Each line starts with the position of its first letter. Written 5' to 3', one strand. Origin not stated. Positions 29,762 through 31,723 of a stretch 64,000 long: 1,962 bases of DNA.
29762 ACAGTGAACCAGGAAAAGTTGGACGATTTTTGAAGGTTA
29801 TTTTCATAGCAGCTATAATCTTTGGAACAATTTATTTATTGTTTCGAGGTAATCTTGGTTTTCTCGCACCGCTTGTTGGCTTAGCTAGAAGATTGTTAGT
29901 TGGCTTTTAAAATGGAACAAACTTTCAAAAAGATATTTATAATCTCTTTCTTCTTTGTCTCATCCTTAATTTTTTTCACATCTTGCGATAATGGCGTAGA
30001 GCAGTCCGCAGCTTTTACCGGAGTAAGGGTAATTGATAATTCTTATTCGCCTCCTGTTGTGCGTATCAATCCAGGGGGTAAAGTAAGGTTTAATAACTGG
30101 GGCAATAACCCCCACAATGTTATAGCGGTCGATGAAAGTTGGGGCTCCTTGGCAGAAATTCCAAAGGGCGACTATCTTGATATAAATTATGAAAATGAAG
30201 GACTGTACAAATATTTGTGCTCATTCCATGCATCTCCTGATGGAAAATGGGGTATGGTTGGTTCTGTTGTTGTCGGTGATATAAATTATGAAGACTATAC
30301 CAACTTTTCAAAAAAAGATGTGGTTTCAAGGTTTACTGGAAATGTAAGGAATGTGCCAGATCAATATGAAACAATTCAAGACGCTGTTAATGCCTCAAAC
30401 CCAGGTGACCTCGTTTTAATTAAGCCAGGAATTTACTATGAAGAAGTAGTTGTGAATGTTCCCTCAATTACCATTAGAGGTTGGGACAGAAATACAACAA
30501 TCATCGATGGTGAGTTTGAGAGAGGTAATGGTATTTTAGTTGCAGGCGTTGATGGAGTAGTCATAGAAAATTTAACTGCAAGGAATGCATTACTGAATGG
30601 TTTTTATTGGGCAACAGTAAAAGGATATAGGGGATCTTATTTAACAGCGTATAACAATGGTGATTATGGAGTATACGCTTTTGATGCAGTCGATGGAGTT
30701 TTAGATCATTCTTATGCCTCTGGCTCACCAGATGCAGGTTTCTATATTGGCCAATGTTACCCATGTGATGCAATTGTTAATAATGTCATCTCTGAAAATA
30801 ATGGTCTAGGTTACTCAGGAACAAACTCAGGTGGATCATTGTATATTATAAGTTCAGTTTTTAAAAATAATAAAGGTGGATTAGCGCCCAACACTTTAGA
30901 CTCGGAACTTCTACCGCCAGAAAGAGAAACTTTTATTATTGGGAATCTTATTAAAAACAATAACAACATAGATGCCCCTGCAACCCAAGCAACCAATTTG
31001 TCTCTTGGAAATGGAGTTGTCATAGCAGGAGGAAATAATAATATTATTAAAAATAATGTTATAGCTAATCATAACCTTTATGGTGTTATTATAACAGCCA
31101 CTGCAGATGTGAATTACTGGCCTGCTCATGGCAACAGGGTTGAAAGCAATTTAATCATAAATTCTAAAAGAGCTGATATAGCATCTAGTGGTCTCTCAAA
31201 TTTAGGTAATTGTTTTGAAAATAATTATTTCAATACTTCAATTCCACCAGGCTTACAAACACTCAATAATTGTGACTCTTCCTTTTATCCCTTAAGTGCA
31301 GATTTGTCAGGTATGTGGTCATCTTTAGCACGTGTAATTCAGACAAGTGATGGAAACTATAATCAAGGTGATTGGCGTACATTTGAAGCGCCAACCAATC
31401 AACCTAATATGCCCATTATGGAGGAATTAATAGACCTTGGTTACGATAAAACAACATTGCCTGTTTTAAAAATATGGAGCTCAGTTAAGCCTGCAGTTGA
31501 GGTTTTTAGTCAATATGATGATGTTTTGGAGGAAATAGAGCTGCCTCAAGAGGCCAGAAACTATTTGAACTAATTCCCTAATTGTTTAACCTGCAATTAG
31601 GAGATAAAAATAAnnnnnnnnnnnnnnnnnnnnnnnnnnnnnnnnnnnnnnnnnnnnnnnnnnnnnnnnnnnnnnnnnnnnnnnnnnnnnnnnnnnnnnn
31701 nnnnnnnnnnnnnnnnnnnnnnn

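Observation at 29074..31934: Four-gene envelope operon of unknown function: Gly/Ser-repeat TPR protein, mini-membrane protein, cupredoxin-beta-helix lipoprotein, PLDc_N mini-protein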

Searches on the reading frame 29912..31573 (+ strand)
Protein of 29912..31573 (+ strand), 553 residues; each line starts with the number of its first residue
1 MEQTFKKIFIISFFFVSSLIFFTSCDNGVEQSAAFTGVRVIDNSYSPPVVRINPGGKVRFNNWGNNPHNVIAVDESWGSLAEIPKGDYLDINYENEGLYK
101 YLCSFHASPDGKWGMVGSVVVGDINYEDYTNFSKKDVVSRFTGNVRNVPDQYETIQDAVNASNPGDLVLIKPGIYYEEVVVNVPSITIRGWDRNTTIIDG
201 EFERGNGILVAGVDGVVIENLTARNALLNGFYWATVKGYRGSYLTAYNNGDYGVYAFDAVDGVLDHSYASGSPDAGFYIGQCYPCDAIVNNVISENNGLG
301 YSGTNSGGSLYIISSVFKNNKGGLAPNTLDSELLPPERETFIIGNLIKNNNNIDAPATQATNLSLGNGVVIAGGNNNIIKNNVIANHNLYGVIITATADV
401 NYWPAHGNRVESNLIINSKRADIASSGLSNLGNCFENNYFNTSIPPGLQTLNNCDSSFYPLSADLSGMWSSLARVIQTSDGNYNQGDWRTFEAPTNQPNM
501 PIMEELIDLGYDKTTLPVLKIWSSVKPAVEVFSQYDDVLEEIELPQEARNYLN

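Call 3: search_protein_families(library=pfam, proteins=[window:29912-31573:+], max_evalue=0.1)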
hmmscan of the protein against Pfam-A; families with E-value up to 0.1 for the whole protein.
window:29912-31573:+ (553 aa): 3 families
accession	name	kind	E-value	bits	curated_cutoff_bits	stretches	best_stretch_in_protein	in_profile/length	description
PF13229.12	Beta_helix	-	1.1e-10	41.8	25.9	2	194-324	10-142/158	Right handed beta helix region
PF00127.26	Copper-bind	-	0.00026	21.8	21.2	1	44-121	13-98/99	Copper binding proteins, plastocyanin/azurin family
PF13473.12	Cupredoxin_1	-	0.0011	19.4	27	1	18-112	5-101/104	Cupredoxin-like domain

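Call 4: search_protein_families(library=ncbifam, proteins=[window:29912-31573:+], max_evalue=0.1)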
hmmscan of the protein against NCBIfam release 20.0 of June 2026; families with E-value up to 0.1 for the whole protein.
window:29912-31573:+ (553 aa): 6 families
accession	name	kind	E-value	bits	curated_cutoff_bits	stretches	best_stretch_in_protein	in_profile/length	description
TIGR03805.1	beta_helix_1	subfamily_domain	9.6e-20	70.9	141.5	1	155-400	1-255/314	parallel beta-helix domain-containing protein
TIGR04247.1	NosD_copper_fam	subfamily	6.9e-07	28.2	300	1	155-225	1-66/377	nitrous oxide reductase family maturation protein NosD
TIGR03102.1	halo_cynanin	subfamily_domain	7.8e-07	29.1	93.8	1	44-121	38-114/115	halocyanin domain-containing protein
TIGR02375.1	pseudoazurin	equivalog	6.9e-05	22.6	109.85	1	45-127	12-92/116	pseudoazurin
TIGR02656.1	cyanin_plasto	equivalog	0.00014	22.2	87.85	1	44-121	13-98/99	plastocyanin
NF041896.1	pecestase_PemA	equivalog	0.00058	18.8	700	1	148-200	38-93/365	pectinesterase PemA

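Call 5: find_homologous_proteins(query=window:29912-31573:+, max_evalue=0.00001)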
Query window:29912-31573:+ (553 aa): 5245 proteins with E <= 0.00001 among 8000 candidates; the best 120 are listed.
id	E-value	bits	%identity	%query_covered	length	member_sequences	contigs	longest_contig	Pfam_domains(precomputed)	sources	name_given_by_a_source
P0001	0.0e+0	1210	95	100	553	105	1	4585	PF13229.13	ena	-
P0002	0.0e+0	1209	95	100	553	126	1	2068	PF13229.13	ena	-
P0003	0.0e+0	1084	86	99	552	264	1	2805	PF13229.13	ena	-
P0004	0.0e+0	1060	82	100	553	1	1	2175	PF13229.13,PF00127.27,PF13473.13,PF05048.20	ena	-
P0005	0.0e+0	1058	82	100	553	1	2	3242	PF13229.13,PF00127.27,PF13473.13,PF05048.20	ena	-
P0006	0.0e+0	1057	82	100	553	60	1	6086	PF13229.13,PF00127.27,PF13473.13,PF05048.20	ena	-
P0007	0.0e+0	1057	82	100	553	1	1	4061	PF13229.13,PF00127.27,PF13473.13,PF05048.20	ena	-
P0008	0.0e+0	1057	82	100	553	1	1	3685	PF13229.13,PF00127.27,PF13473.13,PF05048.20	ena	-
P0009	0.0e+0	1057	82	100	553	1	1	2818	PF13229.13,PF00127.27,PF13473.13,PF05048.20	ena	-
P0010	0.0e+0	1056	82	100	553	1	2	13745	PF13229.13,PF00127.27,PF13473.13,PF05048.20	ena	-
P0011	0.0e+0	1054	82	100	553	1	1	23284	PF13229.13,PF00127.27,PF13473.13,PF05048.20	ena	-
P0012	0.0e+0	1053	82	100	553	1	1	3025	PF13229.13,PF00127.27,PF05048.20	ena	-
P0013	0.0e+0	1034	82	100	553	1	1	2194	PF13229.13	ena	-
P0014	7.2e-296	1000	79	97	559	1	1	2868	PF13229.13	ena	-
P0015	2.9e-295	998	79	99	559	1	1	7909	PF13229.13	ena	-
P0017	4.2e-295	998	79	99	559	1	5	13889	PF13229.13,PF05048.20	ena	-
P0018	4.5e-295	998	79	99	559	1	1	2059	PF13229.13,PF05048.20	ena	-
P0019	5.1e-295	997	79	99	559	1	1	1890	PF13229.13,PF05048.20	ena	-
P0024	1.0e-294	996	78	99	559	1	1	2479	PF13229.13,PF05048.20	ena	-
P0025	1.3e-294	996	79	99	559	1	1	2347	PF13229.13,PF05048.20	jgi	-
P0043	3.6e-293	991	78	99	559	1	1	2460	PF13229.13,PF05048.20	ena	-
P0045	5.7e-293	991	78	99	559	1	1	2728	PF13229.13,PF05048.20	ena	-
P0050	7.4e-292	987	78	99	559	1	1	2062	PF13229.13,PF05048.20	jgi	-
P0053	1.2e-291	986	78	99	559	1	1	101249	PF13229.13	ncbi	-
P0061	2.8e-282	955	80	92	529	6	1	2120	PF13229.13,PF05048.20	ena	-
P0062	1.1e-274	930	72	100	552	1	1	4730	PF13229.13,PF00127.27,PF05048.20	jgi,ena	-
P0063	1.6e-273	926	71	100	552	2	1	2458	PF13229.13,PF00127.27,PF05048.20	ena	-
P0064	1.3e-272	923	72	100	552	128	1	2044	PF13229.13,PF00127.27,PF05048.20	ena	-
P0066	9.9e-265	897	71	97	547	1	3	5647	PF13229.13,PF00127.27,PF22842.4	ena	-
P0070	8.8e-260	881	70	98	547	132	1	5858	PF13229.13,PF05048.20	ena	-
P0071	1.5e-258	877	70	97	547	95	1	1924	PF13229.13,PF00127.27,PF05048.20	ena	-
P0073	1.1e-254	864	70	97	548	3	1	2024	PF13229.13,PF00127.27,PF05048.20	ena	-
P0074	6.8e-239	812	65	100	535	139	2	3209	PF13229.13,PF05048.20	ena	-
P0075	4.3e-237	806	64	99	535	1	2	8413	PF13229.13,PF13473.13,PF05048.20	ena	-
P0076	1.9e-236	804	65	99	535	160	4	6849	PF13229.13,PF05048.20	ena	-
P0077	3.8e-235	800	64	97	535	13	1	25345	PF13229.13,PF05048.20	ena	-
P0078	2.0e-233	794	63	99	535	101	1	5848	PF13229.13,PF00127.27,PF13473.13,PF05048.20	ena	-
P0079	6.0e-221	753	74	79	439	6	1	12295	PF13229.13,PF05048.20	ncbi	-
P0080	1.8e-197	675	74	72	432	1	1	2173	PF13229.13,PF05048.20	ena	-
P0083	2.2e-169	583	52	99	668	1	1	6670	PF13229.13,PF00127.27,PF22842.4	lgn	-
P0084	4.0e-169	582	52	99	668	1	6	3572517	PF13229.13,PF00127.27,PF22842.4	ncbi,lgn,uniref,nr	ncbi:right-handed parallel beta-helix repeat-containing protein [Leptospira borgpetersenii]|uniref:P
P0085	4.0e-169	582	52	99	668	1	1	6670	PF13229.13,PF00127.27,PF22842.4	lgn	-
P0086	4.9e-169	582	50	98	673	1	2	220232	PF13229.13,PF00127.27,PF22842.4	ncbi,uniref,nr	ncbi:plastocyanin [Leptospira perolatii]|uniref:Plastocyanin n=1 Tax=Leptospira perolatii TaxID=2023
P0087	8.2e-169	581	51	99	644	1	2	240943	PF13229.13,PF00127.27,PF22842.4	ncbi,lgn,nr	ncbi:hypothetical protein KHM19_11160 [Leptospira borgpetersenii]|nr:hypothetical protein KHM09_0919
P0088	8.6e-169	581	51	99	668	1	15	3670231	PF13229.13,PF00127.27,PF22842.4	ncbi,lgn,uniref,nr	ncbi:right-handed parallel beta-helix repeat-containing protein [Leptospira borgpetersenii]|uniref:P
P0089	2.2e-168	579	51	98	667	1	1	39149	PF13229.13,PF05048.20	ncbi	-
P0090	2.3e-168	579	52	99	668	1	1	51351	PF13229.13,PF00127.27,PF22842.4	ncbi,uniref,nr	ncbi:right-handed parallel beta-helix repeat-containing protein [Leptospira borgpetersenii]|uniref:r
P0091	2.3e-168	579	51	99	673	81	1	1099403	PF13229.13,PF00127.27,PF22842.4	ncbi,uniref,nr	ncbi:right-handed parallel beta-helix repeat-containing protein [Leptospira stimsonii]|uniref:Plasto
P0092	2.6e-168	579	51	99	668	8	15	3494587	PF13229.13,PF00127.27,PF22842.4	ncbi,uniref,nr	ncbi:right-handed parallel beta-helix repeat-containing protein [Leptospira borgpetersenii]|uniref:r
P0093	5.3e-168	578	51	99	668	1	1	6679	PF13229.13,PF00127.27,PF22842.4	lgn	-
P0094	5.3e-168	578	51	99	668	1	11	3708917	PF13229.13,PF00127.27,PF22842.4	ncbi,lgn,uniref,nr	ncbi:right-handed parallel beta-helix repeat-containing protein [Leptospira borgpetersenii]|uniref:r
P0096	1.2e-167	577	51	99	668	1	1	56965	PF13229.13,PF00127.27,PF22842.4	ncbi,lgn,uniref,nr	ncbi:right-handed parallel beta-helix repeat-containing protein [Leptospira borgpetersenii]|uniref:r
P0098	3.3e-167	575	51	99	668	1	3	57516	PF13229.13,PF00127.27,PF22842.4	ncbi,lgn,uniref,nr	ncbi:copper-binding protein, plastocyanin/azurin family [Leptospira borgpetersenii serovar Pomona st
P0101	5.7e-167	575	51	99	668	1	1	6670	PF13229.13,PF00127.27,PF22842.4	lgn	-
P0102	8.2e-167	574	50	99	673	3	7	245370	PF13229.13,PF00127.27,PF22842.4,PF05048.20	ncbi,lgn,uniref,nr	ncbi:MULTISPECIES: right-handed parallel beta-helix repeat-containing protein [Leptospira]|uniref:Pe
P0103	6.2e-166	571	47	99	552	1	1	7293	PF13229.13,PF00127.27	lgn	-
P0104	2.1e-165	570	49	99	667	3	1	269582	PF13229.13,PF00127.27,PF22842.4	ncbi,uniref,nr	ncbi:plastocyanin [Leptospira fletcheri]|uniref:Plastocyanin n=1 Tax=Leptospira fletcheri TaxID=2484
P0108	3.2e-164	566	50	100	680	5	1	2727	PF13229.13,PF00127.27,PF22842.4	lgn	-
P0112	1.9e-163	563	49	95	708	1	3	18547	PF13229.13,PF00127.27,PF22842.4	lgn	-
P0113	2.8e-163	563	50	94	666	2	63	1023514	PF13229.13,PF00127.27,PF22842.4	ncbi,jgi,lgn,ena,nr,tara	ncbi:MAG TPA: plastocyanin [Leptospiraceae bacterium]|nr:plastocyanin [Spirochaetaceae bacterium] HB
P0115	3.7e-163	562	51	94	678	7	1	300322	PF13229.13,PF00127.27,PF22842.4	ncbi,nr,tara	ncbi:MAG: plastocyanin [Spirochaetaceae bacterium]|nr:plastocyanin [Spirochaetaceae bacterium]|tara:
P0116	5.2e-163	562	50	94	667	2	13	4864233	PF13229.13,PF00127.27,PF22842.4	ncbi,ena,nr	ncbi:MAG: plastocyanin [Leptospiraceae bacterium]|nr:plastocyanin [Leptospiraceae bacterium]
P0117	8.7e-163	561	48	99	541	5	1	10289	PF13229.13,PF00127.27,PF13473.13,PF23509.2,PF22842.4,PF05048.20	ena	-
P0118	2.1e-162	560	50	95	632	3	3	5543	PF13229.13,PF00127.27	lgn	-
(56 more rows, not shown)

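Call 9: find_encoding_contigs(protein=P0053, flank=8000, max_places=3)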
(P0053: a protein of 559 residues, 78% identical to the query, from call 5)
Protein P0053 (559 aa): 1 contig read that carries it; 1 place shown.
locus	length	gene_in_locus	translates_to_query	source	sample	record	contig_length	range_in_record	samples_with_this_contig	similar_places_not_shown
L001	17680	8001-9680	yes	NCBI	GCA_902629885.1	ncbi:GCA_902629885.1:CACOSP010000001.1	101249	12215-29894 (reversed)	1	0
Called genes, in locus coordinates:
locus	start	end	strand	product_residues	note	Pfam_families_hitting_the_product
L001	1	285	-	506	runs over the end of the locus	PF01039:Carboxyl_trans, PF03255:ACCA (faint)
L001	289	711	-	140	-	PF01894:YjbQ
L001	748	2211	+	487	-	PF02696:SelO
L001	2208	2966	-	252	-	PF00528:BPD_transp_1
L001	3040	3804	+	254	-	PF00497:SBP_bac_3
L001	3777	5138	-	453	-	PF01554:MatE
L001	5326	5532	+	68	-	PF00313:CSD, PF08206:OB_RNB (faint)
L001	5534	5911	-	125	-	-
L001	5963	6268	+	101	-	-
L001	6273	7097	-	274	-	PF04116:FA_hydroxylase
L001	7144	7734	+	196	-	-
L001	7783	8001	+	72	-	-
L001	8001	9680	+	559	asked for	PF13229:Beta_helix (weak)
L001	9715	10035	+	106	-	PF13396:PLDc_N (weak)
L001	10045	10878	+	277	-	PF18348:SH3_16, PF08239:SH3_3 (faint), PF00877:NLPC_P60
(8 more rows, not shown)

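Call 10: find_encoding_contigs(protein=P0084, flank=8000, max_places=2)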
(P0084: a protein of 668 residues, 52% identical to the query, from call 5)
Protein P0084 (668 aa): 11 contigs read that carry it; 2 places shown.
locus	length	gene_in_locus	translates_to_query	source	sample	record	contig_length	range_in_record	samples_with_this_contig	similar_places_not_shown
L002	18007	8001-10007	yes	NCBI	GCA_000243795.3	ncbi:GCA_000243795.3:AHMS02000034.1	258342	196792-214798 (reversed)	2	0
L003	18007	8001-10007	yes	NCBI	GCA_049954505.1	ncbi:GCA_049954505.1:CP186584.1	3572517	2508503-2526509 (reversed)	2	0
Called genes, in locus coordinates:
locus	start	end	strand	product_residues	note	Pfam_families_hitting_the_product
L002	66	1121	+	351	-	PF01791:DeoC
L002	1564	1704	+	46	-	-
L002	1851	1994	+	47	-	-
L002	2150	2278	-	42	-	-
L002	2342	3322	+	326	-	PF00291:PALP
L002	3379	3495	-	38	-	-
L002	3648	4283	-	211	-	-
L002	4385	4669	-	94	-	-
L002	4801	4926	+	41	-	-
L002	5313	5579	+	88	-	-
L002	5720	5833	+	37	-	-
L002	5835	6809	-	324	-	PF20969:MASE11, PF07568:HisKA_2, PF13581:HATPase_c_2 (weak)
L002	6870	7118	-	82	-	-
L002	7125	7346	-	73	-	PF13340:DUF4096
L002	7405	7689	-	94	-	PF20969:MASE11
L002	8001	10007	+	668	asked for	PF00127:Copper-bind (faint), PF22842:Pel9A-like_beta_helix (weak), PF13229:Beta_helix (weak)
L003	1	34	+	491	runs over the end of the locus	PF00072:Response_reg, PF00989:PAS, PF08448:PAS_4 (weak), PF13426:PAS_9 (weak), PF00512:HisKA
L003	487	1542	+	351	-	PF01791:DeoC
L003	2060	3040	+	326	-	PF00291:PALP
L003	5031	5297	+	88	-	-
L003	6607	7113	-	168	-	PF01609:DDE_Tnp_1, PF13586:DDE_Tnp_1_2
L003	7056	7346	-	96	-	PF13340:DUF4096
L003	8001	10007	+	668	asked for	PF00127:Copper-bind (faint), PF22842:Pel9A-like_beta_helix (weak), PF13229:Beta_helix (weak)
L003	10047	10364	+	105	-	PF13396:PLDc_N (weak)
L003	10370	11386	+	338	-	PF07732:Cu-oxidase_3, PF07731:Cu-oxidase_2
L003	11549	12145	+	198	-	PF02630:SCO1-SenC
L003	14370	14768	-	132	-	PF00011:HSP20, PF17886:ArsA_HSP20 (weak)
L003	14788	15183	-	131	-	PF00011:HSP20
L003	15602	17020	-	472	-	PF06739:SBBP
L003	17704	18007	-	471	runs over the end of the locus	PF06739:SBBP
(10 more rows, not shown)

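Call 12: find_related_loci(query=A1, collection=genome_contigs, flank=7000)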
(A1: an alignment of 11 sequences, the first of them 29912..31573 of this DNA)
Query A1 (553 aa) in genome_contigs; peptide patterns used: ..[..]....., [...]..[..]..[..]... (x = any residue, [..] = any of these).
444 stretches matched a pattern; 403 encode a relative of the query (tblastn E <= 1e-3); the best 80 are kept; 80 distinct loci.
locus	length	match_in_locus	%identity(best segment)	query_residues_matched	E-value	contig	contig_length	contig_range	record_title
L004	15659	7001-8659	96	1-553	0e+0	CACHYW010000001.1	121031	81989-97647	uncultured Pelagibacteraceae bacterium isolate AG-430-P03 genome assembly, contig: AG-430-P03_NODE_1, whole genome shotg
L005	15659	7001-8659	96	1-553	0e+0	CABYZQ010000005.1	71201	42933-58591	MAG: uncultured Pelagibacteraceae bacterium isolate AG-895-F20 genome assembly, contig: AG-895-F20_NODE_5, whole genome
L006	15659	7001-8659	95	1-553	0e+0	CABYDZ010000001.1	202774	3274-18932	MAG: uncultured Pelagibacteraceae bacterium isolate AG-894-A11 genome assembly, contig: AG-894-A11_NODE_1, whole genome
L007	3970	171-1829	95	1-553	0e+0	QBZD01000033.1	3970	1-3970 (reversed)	Pelagibacteraceae bacterium AG-333-C14 Ga0172119_133, whole genome shotgun sequence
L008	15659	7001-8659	95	1-553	0e+0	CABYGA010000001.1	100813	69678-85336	MAG: uncultured Pelagibacteraceae bacterium isolate AG-333-C10 genome assembly, contig: AG-333-C10_NODE_1, whole genome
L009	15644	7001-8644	95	6-553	0e+0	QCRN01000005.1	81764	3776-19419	Pelagibacteraceae bacterium AG-461-B04 Ga0172183_105, whole genome shotgun sequence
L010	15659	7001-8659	94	1-553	0e+0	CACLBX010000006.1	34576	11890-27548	uncultured Pelagibacteraceae bacterium isolate AG-461-F16 genome assembly, contig: AG-461-F16_NODE_6, whole genome shotg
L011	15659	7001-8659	93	1-553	0e+0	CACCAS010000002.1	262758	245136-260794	uncultured Pelagibacteraceae bacterium isolate AG-900-K14 genome assembly, contig: AG-900-K14_NODE_2, whole genome shotg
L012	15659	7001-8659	95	1-553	0e+0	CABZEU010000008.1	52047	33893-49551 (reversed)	MAG: uncultured Pelagibacteraceae bacterium isolate AG-337-E07 genome assembly, contig: AG-337-E07_NODE_8, whole genome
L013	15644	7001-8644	86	6-553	0e+0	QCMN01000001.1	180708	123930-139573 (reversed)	Pelagibacteraceae bacterium AG-422-B15 Ga0172158_101, whole genome shotgun sequence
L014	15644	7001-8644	86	6-553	0e+0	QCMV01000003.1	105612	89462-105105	Pelagibacteraceae bacterium AG-422-N09 Ga0172163_103, whole genome shotgun sequence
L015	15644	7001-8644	86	6-553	0e+0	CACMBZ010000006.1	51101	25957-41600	MAG: uncultured Pelagibacteraceae bacterium isolate AG-918-F10 genome assembly, contig: AG-918-F10_NODE_6, whole genome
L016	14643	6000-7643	86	6-553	0e+0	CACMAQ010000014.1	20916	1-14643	MAG: uncultured Pelagibacteraceae bacterium isolate AG-918-D16 genome assembly, contig: AG-918-D16_NODE_14, whole genome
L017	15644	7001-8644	86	6-553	0e+0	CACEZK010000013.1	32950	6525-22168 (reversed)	uncultured Pelagibacteraceae bacterium isolate AG-404-N21 genome assembly, contig: AG-404-N21_NODE_13, whole genome shot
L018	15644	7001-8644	86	6-553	0e+0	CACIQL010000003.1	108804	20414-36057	uncultured Pelagibacteraceae bacterium isolate AG-439-D15 genome assembly, contig: AG-439-D15_NODE_3, whole genome shotg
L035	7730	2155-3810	73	1-553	0e+0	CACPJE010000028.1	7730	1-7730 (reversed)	MAG: uncultured Pelagibacteraceae bacterium isolate AG-430-P10 genome assembly, contig: AG-430-P10_NODE_28, whole genome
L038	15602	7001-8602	64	3-553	0e+0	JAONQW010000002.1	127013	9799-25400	Candidatus Pelagibacterales bacterium isolate AH-269-J06 AH-269-J06_NODE_2, whole genome shotgun sequence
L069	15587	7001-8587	49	12-545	4e-166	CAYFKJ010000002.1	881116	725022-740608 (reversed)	MAG TPA_asm: uncultured Rhodospirillaceae bacterium isolate ERP019367_co1_18 genome assembly, contig: NODE_8_length_8811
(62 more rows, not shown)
